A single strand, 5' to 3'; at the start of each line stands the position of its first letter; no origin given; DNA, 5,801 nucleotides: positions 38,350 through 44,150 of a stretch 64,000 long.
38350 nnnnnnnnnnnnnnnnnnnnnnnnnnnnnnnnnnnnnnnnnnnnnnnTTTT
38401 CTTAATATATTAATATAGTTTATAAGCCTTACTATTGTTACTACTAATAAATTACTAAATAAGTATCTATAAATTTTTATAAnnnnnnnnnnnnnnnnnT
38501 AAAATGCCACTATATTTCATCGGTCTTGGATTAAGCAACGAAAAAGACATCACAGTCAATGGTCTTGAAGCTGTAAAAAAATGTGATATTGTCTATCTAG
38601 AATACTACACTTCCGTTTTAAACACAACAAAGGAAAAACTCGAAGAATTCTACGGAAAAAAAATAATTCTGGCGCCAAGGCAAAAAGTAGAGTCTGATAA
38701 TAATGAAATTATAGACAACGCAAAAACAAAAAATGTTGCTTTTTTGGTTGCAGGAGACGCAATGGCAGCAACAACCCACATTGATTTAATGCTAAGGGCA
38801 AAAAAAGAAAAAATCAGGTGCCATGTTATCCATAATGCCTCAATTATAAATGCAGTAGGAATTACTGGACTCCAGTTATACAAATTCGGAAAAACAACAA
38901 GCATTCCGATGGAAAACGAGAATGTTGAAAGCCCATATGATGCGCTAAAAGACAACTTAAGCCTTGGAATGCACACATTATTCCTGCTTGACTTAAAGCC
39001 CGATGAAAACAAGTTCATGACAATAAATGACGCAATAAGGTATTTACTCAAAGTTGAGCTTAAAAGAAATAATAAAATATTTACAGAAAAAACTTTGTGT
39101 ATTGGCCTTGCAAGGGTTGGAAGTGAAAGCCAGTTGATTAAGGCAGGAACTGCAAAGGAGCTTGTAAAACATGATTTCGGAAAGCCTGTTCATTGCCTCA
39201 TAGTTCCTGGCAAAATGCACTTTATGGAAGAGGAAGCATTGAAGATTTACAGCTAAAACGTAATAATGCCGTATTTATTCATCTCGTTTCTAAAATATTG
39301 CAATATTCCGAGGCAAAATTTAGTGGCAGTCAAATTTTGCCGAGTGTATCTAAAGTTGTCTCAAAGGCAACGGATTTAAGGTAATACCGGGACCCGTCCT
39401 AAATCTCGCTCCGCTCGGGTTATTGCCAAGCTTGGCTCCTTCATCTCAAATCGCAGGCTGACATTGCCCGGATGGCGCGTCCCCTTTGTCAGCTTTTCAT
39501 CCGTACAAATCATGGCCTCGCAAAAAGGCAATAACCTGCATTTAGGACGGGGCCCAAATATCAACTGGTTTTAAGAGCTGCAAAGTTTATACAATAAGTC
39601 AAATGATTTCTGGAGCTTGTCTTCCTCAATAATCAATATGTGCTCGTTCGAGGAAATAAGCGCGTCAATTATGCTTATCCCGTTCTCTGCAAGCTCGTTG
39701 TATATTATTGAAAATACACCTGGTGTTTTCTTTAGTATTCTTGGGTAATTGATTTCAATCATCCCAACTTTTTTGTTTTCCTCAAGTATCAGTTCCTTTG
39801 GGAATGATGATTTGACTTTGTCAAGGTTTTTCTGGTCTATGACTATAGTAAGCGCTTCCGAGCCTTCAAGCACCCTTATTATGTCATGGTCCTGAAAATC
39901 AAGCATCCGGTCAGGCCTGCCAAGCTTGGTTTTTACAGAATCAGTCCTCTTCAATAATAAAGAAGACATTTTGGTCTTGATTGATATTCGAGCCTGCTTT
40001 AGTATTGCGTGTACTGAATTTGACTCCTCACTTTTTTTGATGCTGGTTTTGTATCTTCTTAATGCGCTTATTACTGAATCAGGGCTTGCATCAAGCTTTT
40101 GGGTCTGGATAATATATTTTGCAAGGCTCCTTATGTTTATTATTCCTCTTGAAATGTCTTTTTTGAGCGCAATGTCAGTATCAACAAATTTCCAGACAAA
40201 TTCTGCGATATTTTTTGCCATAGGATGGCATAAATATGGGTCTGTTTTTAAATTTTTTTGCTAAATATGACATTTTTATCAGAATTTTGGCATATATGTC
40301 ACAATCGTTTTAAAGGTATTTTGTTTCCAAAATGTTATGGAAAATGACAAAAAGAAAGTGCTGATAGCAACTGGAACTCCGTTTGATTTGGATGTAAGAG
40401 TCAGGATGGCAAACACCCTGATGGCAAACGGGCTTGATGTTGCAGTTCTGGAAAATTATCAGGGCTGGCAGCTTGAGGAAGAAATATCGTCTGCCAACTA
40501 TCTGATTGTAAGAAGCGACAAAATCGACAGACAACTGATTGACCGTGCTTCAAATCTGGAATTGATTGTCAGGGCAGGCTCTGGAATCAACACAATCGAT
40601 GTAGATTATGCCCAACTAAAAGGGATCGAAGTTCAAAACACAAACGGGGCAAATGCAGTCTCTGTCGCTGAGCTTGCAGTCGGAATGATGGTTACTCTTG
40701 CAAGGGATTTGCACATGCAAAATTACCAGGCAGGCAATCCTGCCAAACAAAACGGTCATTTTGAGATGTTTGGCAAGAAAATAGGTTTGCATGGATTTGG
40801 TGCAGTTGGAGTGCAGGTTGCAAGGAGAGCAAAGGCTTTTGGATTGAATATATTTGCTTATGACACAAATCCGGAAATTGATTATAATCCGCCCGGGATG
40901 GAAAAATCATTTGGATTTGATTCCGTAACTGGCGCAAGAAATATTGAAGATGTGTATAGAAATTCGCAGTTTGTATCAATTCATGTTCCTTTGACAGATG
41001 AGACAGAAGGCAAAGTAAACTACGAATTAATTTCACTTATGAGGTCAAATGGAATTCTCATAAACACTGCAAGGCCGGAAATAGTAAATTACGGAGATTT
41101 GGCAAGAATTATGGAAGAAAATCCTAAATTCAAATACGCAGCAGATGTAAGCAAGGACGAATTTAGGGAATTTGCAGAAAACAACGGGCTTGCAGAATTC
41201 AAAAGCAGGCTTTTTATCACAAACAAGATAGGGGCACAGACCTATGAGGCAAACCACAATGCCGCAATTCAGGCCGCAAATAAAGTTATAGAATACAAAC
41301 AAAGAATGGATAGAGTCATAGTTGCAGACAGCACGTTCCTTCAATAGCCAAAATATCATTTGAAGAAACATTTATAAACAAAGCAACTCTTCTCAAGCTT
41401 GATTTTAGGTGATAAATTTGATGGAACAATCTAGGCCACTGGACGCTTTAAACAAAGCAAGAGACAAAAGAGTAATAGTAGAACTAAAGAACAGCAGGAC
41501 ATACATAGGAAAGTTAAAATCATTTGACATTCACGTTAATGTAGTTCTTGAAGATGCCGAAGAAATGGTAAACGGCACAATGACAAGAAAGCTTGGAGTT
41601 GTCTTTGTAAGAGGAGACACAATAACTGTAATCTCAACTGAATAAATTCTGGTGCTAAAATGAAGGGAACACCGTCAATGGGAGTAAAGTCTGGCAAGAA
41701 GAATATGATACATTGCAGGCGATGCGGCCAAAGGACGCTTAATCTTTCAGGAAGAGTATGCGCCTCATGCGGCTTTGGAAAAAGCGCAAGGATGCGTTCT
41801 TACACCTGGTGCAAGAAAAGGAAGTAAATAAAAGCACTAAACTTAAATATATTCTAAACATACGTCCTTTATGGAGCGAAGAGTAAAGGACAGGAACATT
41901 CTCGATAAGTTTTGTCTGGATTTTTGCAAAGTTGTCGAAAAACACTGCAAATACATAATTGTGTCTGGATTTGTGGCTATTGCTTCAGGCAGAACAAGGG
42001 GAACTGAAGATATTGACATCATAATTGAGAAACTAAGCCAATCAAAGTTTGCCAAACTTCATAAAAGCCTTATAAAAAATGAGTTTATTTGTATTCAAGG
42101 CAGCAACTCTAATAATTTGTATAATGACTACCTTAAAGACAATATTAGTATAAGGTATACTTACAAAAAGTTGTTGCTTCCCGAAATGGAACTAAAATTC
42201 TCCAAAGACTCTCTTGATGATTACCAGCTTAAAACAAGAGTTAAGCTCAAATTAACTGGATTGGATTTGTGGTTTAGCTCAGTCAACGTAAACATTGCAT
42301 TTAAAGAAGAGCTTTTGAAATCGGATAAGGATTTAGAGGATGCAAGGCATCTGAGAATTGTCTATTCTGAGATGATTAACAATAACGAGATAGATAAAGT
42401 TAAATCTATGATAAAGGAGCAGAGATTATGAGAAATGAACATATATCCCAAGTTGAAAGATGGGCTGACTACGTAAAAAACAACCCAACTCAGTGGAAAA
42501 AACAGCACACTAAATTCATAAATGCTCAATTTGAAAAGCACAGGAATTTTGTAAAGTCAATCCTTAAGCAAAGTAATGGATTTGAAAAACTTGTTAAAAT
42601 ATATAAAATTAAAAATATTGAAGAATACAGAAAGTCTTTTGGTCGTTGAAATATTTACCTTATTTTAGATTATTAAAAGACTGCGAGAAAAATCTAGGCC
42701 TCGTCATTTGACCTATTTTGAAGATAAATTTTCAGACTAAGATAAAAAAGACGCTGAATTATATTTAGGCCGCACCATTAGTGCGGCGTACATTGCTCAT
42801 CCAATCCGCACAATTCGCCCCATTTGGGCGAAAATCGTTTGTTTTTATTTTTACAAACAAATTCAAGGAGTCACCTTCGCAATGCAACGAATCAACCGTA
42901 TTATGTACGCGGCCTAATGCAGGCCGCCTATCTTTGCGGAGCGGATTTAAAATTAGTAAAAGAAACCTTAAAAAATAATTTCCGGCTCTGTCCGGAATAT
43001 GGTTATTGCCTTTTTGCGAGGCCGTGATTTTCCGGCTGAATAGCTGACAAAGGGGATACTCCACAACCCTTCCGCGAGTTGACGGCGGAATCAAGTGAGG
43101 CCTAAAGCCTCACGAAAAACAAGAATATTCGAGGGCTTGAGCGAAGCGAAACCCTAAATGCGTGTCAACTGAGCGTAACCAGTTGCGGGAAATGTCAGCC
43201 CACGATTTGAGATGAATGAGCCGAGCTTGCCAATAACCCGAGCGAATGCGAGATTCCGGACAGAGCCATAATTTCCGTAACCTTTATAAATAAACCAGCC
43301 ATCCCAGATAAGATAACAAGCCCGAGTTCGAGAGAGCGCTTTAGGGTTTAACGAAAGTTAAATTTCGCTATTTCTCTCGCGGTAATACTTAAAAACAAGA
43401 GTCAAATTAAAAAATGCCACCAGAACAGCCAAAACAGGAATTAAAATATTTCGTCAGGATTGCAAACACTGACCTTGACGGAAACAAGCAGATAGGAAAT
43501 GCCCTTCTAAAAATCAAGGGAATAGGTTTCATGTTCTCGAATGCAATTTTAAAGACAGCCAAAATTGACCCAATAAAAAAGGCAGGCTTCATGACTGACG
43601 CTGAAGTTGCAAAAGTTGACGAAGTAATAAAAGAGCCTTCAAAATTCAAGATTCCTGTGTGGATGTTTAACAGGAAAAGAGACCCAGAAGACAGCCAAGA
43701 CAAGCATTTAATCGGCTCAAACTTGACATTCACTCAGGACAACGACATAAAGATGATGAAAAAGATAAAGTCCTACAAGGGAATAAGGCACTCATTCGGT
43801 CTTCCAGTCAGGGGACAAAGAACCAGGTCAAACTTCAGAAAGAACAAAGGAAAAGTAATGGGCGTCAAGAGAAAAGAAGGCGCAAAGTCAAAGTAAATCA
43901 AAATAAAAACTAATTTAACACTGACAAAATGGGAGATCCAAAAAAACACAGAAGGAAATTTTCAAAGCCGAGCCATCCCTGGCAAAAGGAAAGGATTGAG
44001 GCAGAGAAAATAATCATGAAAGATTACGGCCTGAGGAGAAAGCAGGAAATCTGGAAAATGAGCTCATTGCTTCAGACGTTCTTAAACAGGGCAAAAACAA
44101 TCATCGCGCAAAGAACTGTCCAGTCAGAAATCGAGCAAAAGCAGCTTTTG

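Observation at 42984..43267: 284-nt structured RNA candidate whose closing helix fully covaries with its 167-nt paralog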

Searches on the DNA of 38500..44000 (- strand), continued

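Call 56: search_with_rna_model(model_id=R1, sources=[L124, L164, L158, L130, L160, L146, L083, L162, L148, L103, L174, L100, L102, L151, L126, L177, L110, L089, L122, L123, L093, window, L111, L113, L133, L159, L173, L150, L119, L163, L114, L121, L132, L140, L168, L152, L165, L161, L092, L125, L156, L104, L180, L181, L182, L183, L184, L185, L186, L187, L188, L189, L190, L191, L192, L193, L194, L195, L196, L197, L198, L199, L200, L039, L061, L022, L094, L117, L157, L137, L154], max_evalue=1e-19, make_alignment=true)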
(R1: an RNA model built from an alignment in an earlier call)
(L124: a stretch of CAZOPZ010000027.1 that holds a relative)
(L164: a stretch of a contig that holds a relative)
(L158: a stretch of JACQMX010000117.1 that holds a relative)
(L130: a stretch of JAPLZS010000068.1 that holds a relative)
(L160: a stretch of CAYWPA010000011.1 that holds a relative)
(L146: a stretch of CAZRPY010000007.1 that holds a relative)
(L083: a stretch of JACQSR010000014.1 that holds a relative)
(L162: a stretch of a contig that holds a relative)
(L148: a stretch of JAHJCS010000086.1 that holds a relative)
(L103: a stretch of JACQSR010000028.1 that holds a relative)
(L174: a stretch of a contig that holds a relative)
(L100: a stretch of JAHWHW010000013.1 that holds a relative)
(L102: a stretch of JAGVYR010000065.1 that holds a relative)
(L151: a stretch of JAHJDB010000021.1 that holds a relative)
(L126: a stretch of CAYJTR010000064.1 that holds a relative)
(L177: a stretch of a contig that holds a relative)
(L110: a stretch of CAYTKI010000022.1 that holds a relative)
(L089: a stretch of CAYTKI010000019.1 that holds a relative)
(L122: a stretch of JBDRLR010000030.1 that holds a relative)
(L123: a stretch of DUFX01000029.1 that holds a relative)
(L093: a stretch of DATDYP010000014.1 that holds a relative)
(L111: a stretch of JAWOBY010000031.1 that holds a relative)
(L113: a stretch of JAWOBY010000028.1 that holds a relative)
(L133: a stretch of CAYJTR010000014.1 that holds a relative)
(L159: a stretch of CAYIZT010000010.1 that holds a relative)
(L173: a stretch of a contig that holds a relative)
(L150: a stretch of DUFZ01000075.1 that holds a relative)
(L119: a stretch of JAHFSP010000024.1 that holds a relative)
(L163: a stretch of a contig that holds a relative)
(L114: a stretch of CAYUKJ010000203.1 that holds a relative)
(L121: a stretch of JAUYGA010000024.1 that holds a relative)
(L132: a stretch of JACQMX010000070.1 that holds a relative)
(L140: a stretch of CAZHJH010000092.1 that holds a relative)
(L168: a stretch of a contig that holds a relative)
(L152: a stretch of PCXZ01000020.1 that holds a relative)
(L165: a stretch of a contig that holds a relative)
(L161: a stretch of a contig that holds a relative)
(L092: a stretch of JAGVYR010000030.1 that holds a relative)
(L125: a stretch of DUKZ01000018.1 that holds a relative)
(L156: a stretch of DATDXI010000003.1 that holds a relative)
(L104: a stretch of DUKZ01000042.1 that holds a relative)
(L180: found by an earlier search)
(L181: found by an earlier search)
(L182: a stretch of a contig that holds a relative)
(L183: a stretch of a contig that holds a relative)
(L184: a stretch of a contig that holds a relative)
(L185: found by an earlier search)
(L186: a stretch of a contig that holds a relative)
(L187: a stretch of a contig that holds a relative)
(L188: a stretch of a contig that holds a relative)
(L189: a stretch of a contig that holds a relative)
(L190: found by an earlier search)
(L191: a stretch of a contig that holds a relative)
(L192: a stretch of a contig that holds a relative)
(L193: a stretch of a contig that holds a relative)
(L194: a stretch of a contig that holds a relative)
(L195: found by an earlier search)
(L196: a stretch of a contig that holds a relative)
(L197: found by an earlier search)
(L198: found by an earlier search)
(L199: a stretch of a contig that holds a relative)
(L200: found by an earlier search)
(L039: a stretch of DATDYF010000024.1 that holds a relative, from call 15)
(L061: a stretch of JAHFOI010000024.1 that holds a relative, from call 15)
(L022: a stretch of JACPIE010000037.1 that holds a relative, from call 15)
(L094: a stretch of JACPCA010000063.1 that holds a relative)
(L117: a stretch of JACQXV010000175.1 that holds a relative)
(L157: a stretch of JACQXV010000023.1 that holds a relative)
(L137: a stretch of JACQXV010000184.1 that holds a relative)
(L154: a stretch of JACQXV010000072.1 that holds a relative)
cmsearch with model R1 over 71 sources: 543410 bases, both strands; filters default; matches with E-value up to 1e-19: 59.
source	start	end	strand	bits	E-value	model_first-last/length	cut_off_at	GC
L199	4311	4473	+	157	4.3e-42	1-164/164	no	0.47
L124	5548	5711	+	149.4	6.1e-40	1-164/164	no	0.52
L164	1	165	-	148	1.5e-39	1-164/164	no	0.55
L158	3745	3909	+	145.3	8.8e-39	1-164/164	no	0.56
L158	2773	2937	+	145.3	8.9e-39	1-164/164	no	0.57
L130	2405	2569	-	143.5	2.8e-38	1-164/164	no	0.51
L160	3267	3441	-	142.6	5.1e-38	1-164/164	no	0.46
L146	7380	7543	-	142.6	5.1e-38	1-164/164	no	0.41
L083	5636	5799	-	142.2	6.5e-38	1-164/164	no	0.51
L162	1364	1526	+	141.1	1.3e-37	1-164/164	no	0.49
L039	1256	1418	-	141.1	1.3e-37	1-164/164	no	0.49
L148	2128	2292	+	140.5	2e-37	1-164/164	no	0.48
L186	5896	6058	+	140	2.7e-37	1-164/164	no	0.45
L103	3206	3367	-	139.3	4.3e-37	1-164/164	no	0.46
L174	5168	5330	-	137.6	1.3e-36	1-164/164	no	0.42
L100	3934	4096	+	135.5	5.1e-36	1-164/164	no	0.41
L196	4114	4278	-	133.8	1.5e-35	1-164/164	no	0.5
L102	3169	3333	-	133.3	2e-35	1-164/164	no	0.52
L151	2780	2944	-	132.4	3.8e-35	1-164/164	no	0.5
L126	1673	1836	-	131.6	6.3e-35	1-164/164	no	0.51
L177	619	782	+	131.6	6.3e-35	1-164/164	no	0.51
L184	6667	6829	-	129.9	1.9e-34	1-164/164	no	0.52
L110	4279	4443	-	128.7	4.1e-34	1-164/164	no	0.58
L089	3011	3175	-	126.8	1.4e-33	1-164/164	no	0.55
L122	269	433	+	126.6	1.6e-33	1-164/164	no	0.51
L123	7068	7233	+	126.6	1.6e-33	1-164/164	no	0.61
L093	3554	3717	+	125.5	3.2e-33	1-164/164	no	0.51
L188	3314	3479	-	125.3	3.6e-33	1-164/164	no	0.5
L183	1080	1244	+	125.2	4e-33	1-164/164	no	0.54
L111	5087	5263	+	124.1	8.3e-33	1-164/164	no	0.57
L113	2463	2639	+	124.1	8.3e-33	1-164/164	no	0.57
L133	1937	2101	+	123.1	1.6e-32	1-164/164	no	0.51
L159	7277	7437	-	122.7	2e-32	1-164/164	no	0.52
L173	2382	2546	+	121.5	4.4e-32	1-164/164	no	0.59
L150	7458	7621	+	119.7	1.4e-31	1-164/164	no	0.56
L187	3138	3302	-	118.4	3.3e-31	1-164/164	no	0.5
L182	542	720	-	117.3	6.5e-31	1-164/164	no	0.5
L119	6107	6271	+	116.3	1.3e-30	1-164/164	no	0.52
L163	716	880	+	115.3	2.4e-30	1-164/164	no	0.48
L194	1046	1210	-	114.2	5e-30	1-164/164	no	0.48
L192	4754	4918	-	110.3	6.1e-29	1-164/164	no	0.57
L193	4696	4858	+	108.7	1.7e-28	1-164/164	no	0.47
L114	1109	1273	-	108.7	1.8e-28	1-164/164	no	0.66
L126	2114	2278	-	105.7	1.2e-27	1-164/164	no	0.51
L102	5054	5216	+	105.5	1.4e-27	1-164/164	no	0.47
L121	1926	2133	-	105.2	1.7e-27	1-164/164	no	0.51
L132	6963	7140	-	104.8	2.3e-27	1-164/164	no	0.55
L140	1289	1450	-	95.4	1e-24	1-164/164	no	0.51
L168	1459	1621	+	91.1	1.6e-23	1-164/164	no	0.58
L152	3749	4024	+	91.1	1.6e-23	1-164/164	no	0.47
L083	1687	1848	-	88.4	9.3e-23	1-164/164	no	0.43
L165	4528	4721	+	85.8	5e-22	1-164/164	no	0.65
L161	7372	7636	-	85.6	5.5e-22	1-164/164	no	0.52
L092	6269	6488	-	83.7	1.9e-21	1-164/164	no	0.53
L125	6483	6647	+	83.4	2.4e-21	1-164/164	no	0.53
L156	4509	4730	-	82.3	4.9e-21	1-164/164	no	0.46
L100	2072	2333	+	81.9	6.3e-21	1-164/164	no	0.41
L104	4205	4368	-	78.2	7e-20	1-164/164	no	0.52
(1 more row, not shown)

Alignment A5: 59 matches aligned to the model, 389 columns, each read 5' to 3' on its own strand. Consensus structure (alignment columns), stored with it:
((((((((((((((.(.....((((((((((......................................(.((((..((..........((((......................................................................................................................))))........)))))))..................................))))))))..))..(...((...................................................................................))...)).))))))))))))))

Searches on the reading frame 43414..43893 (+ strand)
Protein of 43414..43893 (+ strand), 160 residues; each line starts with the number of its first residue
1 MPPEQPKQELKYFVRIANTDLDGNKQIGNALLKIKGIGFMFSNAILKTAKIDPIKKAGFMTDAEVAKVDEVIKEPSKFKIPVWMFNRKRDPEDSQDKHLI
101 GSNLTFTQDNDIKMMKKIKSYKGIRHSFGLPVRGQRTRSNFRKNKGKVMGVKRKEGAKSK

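Call 15: find_related_loci(query=window:43414-43893:+, collection=genome_contigs, flank=6000)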
Query window:43414-43893:+ (160 aa) in genome_contigs; peptide patterns used: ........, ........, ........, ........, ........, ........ (x = any residue, [..] = any of these).
124 stretches matched a pattern; 82 encode a relative of the query (tblastn E <= 1e-3); the best 80 are kept; 80 distinct loci.
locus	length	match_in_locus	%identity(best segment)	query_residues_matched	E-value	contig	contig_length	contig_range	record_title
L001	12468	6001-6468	76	4-159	8e-83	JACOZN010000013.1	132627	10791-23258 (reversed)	MAG: Candidatus Woesearchaeota archaeon isolate NC_groundwater_206_Ag_S-0.1um_41_17 S4_GD2017_2_S1_scaffold_651, whole g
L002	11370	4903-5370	76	4-159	3e-82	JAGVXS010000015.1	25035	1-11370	Candidatus Woesearchaeota archaeon isolate RIFCSPHIGHO2_02_FULL_40_54 rifcsphigho2_02_scaffold_10989, whole genome shotg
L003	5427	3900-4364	77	5-159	2e-81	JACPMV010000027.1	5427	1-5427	MAG: Candidatus Woesearchaeota archaeon isolate NC_groundwater_558_Ag_S-0.1um_40_20 S35_SO-1_scaffold_186956, whole geno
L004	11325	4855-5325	77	3-159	5e-81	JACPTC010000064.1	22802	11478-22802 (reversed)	MAG: Candidatus Woesearchaeota archaeon isolate NC_groundwater_722_Ag_S-0.2um_37_15 S36_SO-2_scaffold_679732, whole geno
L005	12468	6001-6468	76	4-159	2e-79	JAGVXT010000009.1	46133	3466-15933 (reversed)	Candidatus Woesearchaeota archaeon isolate RIFCSPLOWO2_01_FULL_38_40 rifcsplowo2_01_scaffold_1211, whole genome shotgun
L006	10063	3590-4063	77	1-159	2e-79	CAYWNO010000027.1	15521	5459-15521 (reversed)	MAG TPA_asm: uncultured Methanosarcinales archaeon isolate SRP178908_co1_9 genome assembly, contig: NODE_2518_length_155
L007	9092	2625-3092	76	4-159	2e-79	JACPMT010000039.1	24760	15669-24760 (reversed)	MAG: Candidatus Woesearchaeota archaeon isolate NC_groundwater_556_Ag_S-0.1um_39_10 S35_SO-1_scaffold_262461, whole geno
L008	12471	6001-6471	75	3-159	1e-79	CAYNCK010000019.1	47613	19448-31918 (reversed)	MAG TPA_asm: uncultured Methanosarcinales archaeon isolate binchicken_co203_103 genome assembly, contig: k141_312250, wh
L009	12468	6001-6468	75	4-159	4e-79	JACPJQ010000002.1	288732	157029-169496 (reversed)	MAG: Candidatus Woesearchaeota archaeon isolate NC_groundwater_472_Ag_B-0.1um_38_40 S34_3B_scaffold_114527, whole genome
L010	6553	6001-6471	75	4-160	1e-78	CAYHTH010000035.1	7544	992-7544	MAG TPA_asm: uncultured Methanosarcinales archaeon isolate ERP119705_co14_301 genome assembly, contig: NODE_15927_length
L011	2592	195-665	76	3-159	2e-80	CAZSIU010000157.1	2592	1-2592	MAG TPA_asm: uncultured Methanosarcinales archaeon isolate SRP178908_co1_292 genome assembly, contig: NODE_44419_length_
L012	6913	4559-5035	77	1-159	4e-79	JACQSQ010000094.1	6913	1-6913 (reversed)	MAG: Candidatus Woesearchaeota archaeon isolate NC_groundwater_1389_Ag_S-0.2um_39_97 S_p2_S4_coassembly_k141_4077500, wh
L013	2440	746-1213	75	4-159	1e-80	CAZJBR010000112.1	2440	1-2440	MAG TPA_asm: uncultured Methanosarcinales archaeon isolate binchicken_co38_212 genome assembly, contig: NODE_88685_lengt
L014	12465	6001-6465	75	4-158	1e-78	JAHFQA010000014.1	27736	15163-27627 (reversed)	MAG: Candidatus Woesearchaeota archaeon isolate nzgw54 NODE_436_length_27737_cov_5.571480, whole genome shotgun sequence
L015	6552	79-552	73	3-160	1e-78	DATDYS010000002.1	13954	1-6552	MAG TPA_asm: Candidatus Nanoarchaeia archaeon isolate SMAG_U8171 k141_2228365, whole genome shotgun sequence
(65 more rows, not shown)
